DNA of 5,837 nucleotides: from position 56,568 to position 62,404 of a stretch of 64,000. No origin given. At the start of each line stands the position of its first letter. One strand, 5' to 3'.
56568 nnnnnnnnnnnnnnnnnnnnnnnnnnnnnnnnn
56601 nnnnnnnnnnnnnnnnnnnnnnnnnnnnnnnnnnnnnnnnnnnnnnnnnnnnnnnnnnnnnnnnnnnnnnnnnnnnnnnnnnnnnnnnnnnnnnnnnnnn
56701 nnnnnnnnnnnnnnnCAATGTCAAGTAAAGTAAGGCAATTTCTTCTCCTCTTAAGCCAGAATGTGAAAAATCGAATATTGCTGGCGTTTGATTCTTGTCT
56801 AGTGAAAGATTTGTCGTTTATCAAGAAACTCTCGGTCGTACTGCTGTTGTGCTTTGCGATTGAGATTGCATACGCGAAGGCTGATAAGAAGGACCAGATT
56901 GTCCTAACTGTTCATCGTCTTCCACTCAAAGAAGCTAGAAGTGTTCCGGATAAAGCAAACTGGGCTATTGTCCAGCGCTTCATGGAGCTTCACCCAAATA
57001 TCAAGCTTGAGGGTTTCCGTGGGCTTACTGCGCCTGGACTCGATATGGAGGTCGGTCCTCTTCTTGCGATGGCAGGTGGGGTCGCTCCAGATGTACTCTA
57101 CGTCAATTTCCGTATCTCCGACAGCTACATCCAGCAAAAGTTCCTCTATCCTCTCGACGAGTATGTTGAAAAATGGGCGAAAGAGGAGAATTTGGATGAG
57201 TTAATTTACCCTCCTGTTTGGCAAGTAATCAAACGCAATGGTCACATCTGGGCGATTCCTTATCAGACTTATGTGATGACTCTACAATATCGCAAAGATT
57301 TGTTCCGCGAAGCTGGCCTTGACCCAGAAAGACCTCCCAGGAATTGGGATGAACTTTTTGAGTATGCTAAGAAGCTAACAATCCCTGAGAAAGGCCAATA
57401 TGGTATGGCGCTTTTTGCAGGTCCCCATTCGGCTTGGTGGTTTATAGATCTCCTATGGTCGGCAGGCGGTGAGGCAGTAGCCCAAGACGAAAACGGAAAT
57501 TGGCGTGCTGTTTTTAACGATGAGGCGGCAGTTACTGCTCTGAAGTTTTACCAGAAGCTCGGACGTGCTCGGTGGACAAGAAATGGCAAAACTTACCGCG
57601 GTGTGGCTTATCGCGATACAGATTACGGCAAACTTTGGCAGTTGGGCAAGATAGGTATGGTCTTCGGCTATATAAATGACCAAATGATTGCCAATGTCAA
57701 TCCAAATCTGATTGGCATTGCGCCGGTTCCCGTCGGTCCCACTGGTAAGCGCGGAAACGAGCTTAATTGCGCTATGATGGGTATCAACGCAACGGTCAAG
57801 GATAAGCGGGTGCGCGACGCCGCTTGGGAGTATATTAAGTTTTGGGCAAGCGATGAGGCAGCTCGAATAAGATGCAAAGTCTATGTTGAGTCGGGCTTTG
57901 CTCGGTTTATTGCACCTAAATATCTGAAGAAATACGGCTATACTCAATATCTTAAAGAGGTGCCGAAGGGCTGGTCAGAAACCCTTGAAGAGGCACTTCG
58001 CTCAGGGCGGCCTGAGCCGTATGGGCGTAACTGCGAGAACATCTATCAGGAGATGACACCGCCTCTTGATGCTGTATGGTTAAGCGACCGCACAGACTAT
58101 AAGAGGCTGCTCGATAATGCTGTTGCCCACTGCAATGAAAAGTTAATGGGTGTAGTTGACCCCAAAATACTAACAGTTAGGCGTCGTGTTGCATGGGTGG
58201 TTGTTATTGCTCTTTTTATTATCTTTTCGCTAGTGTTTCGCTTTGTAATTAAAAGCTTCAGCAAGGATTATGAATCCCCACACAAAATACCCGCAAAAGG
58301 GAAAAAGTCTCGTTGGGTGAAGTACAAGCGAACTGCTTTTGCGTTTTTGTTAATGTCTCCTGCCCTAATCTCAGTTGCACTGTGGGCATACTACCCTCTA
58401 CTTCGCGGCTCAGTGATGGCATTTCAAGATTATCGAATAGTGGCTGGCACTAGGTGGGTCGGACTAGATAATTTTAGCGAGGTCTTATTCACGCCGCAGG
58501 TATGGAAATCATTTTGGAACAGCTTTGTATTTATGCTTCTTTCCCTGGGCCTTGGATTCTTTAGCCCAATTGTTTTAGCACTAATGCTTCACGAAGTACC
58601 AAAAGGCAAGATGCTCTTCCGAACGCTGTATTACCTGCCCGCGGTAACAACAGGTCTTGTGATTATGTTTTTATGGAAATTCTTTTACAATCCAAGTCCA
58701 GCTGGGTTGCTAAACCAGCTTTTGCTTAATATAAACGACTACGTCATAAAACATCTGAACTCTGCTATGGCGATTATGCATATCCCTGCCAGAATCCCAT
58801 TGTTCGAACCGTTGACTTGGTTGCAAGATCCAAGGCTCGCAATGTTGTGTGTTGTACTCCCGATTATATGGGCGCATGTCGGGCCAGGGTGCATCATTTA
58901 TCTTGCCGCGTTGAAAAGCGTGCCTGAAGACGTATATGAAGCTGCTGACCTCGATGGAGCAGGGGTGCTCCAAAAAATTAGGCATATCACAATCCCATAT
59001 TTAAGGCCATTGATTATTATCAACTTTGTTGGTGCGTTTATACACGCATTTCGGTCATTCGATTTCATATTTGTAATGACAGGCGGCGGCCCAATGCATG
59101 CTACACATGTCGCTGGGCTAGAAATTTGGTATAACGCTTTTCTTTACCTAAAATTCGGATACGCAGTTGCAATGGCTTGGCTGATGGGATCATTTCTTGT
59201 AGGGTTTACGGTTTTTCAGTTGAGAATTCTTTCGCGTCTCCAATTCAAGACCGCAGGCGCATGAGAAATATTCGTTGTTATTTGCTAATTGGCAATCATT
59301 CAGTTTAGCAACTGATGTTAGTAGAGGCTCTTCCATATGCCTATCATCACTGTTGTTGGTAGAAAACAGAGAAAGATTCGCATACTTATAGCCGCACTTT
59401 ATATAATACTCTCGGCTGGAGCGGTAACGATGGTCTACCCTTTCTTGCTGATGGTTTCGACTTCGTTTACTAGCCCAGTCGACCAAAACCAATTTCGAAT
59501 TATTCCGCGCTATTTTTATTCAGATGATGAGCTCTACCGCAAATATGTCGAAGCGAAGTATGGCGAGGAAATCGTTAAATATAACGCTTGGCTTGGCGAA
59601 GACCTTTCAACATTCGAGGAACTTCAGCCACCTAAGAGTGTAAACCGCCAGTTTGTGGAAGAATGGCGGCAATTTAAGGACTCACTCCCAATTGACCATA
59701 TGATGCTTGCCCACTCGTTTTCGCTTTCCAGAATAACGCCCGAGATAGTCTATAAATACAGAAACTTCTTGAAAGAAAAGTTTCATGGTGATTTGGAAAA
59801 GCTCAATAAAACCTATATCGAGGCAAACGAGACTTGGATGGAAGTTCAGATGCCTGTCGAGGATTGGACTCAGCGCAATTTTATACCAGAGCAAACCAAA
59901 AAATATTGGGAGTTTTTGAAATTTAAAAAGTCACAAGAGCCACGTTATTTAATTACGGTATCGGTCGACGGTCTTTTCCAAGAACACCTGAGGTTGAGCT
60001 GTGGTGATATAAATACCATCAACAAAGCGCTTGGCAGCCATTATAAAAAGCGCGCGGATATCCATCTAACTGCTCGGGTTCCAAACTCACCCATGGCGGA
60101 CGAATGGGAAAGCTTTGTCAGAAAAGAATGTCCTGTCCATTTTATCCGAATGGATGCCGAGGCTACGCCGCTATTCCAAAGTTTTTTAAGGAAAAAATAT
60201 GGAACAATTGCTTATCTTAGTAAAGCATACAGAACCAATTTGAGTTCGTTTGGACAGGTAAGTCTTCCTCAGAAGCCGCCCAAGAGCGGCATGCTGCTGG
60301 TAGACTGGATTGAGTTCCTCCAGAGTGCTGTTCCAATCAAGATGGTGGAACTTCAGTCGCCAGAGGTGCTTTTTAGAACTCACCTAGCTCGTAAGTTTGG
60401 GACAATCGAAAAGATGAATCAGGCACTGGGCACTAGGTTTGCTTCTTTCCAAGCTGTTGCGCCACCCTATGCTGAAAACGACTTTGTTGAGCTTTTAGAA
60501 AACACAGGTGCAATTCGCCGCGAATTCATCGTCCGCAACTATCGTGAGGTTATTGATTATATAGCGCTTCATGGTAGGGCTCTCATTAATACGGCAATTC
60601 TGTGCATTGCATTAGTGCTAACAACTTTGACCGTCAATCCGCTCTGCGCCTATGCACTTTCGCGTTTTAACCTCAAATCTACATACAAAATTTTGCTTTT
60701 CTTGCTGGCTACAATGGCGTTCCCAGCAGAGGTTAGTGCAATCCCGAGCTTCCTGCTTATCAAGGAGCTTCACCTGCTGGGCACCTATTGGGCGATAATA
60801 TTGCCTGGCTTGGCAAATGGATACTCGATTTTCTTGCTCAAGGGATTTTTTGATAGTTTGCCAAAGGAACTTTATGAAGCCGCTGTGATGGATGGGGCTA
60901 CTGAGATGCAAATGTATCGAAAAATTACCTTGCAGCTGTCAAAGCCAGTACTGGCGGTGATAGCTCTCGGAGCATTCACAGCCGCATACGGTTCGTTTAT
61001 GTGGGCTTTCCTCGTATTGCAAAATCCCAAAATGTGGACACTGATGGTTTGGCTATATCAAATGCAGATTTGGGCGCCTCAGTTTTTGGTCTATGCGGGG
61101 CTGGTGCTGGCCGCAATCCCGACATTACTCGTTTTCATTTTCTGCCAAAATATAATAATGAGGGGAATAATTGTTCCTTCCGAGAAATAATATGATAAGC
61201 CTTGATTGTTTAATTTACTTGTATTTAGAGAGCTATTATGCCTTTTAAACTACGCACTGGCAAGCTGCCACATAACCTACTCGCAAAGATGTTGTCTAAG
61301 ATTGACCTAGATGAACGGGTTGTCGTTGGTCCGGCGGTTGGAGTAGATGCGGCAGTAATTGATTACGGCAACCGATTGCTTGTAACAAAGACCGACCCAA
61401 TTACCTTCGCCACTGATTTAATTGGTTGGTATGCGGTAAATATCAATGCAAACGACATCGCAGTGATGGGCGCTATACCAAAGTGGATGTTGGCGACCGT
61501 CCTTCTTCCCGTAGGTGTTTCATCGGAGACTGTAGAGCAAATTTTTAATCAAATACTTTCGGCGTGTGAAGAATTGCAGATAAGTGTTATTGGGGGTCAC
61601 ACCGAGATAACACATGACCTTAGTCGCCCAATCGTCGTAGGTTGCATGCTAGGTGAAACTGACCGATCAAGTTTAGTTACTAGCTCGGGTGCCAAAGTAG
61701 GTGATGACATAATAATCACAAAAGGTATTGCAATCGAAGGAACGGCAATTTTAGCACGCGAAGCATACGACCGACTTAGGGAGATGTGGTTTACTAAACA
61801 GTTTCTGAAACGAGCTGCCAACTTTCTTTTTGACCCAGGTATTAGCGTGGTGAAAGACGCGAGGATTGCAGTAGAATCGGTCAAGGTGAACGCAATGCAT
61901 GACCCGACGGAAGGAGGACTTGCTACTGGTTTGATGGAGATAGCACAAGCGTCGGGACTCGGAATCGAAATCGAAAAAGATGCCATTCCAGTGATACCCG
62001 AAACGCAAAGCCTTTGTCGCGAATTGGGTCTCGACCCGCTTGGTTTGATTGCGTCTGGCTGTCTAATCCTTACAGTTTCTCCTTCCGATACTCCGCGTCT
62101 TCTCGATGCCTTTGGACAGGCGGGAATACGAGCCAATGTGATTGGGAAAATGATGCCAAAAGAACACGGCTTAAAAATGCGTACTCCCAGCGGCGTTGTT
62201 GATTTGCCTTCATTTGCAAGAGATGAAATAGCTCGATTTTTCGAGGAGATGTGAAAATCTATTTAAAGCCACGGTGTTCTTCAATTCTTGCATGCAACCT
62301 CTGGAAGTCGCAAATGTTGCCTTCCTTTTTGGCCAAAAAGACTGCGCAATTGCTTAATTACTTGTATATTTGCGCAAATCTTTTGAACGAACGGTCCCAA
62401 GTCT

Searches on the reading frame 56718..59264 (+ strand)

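Call 12: search_protein_families(library=pfam, proteins=[window:56718-59264:+])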
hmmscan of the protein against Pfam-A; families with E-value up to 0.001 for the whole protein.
window:56718-59264:+ (848 aa): 3 families
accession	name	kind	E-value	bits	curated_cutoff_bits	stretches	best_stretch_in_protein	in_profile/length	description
PF01547.30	SBP_bac_1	-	3.4e-36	126.2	26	1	83-382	12-306/307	Bacterial extracellular solute-binding protein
PF13416.11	SBP_bac_8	-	1.3e-21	78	27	1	116-387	30-254/279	Bacterial extracellular solute-binding protein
PF00528.27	BPD_transp_1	-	8.8e-11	42.3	26.4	1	626-836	12-177/184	Binding-protein-dependent transport system inner membrane component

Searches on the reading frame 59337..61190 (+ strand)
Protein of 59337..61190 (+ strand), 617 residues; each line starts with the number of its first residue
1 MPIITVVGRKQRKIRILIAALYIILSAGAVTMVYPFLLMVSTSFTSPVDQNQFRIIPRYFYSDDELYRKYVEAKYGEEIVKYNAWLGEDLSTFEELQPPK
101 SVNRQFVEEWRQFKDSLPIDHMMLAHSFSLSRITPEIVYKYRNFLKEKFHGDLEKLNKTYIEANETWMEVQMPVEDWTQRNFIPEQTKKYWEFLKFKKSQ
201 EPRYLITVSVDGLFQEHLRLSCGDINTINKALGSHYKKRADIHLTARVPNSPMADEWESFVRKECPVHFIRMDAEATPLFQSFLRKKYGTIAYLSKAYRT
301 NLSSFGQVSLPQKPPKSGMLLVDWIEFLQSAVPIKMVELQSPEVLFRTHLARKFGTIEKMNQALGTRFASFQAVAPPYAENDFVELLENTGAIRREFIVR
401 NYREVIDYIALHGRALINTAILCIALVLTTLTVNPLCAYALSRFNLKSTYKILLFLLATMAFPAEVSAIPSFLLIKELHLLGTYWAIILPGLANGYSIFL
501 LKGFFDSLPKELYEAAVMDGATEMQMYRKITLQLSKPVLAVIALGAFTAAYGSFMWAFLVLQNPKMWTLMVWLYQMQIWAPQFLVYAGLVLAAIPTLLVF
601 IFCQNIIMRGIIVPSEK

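Call 12: search_protein_families(library=pfam, proteins=[window:59337-61190:+])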
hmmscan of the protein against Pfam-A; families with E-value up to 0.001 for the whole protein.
window:59337-61190:+ (617 aa): 2 families
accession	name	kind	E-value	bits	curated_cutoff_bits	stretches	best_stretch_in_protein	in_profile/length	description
PF00528.27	BPD_transp_1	-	1.4e-12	48.1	26.4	1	452-609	20-176/184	Binding-protein-dependent transport system inner membrane component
PF02449.21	Glyco_hydro_42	-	5.7e-11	42.8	21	0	227-330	114-211/376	Beta-galactosidase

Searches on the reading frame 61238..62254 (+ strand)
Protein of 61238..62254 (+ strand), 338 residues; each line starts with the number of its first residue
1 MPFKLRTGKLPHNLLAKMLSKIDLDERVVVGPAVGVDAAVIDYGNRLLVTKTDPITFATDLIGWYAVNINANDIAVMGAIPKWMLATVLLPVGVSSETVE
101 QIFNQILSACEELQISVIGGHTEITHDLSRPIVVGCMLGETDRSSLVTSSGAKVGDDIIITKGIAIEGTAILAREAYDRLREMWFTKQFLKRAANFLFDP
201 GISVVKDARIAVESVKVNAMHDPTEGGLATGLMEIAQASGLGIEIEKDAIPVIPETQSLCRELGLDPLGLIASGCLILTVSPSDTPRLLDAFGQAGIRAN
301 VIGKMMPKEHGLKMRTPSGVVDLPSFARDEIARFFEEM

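Call 12: search_protein_families(library=pfam, proteins=[window:61238-62254:+])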
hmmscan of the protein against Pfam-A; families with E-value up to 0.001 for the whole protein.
window:61238-62254:+ (338 aa): 2 families
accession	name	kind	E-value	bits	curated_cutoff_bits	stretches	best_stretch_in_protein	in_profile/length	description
PF02769.27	AIRS_C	-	6.9e-21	75.5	23.1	1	153-310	1-150/156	AIR synthase related protein, C-terminal domain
PF00586.29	AIRS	-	3.6e-19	69.7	24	1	36-140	2-111/112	AIR synthase related protein, N-terminal domain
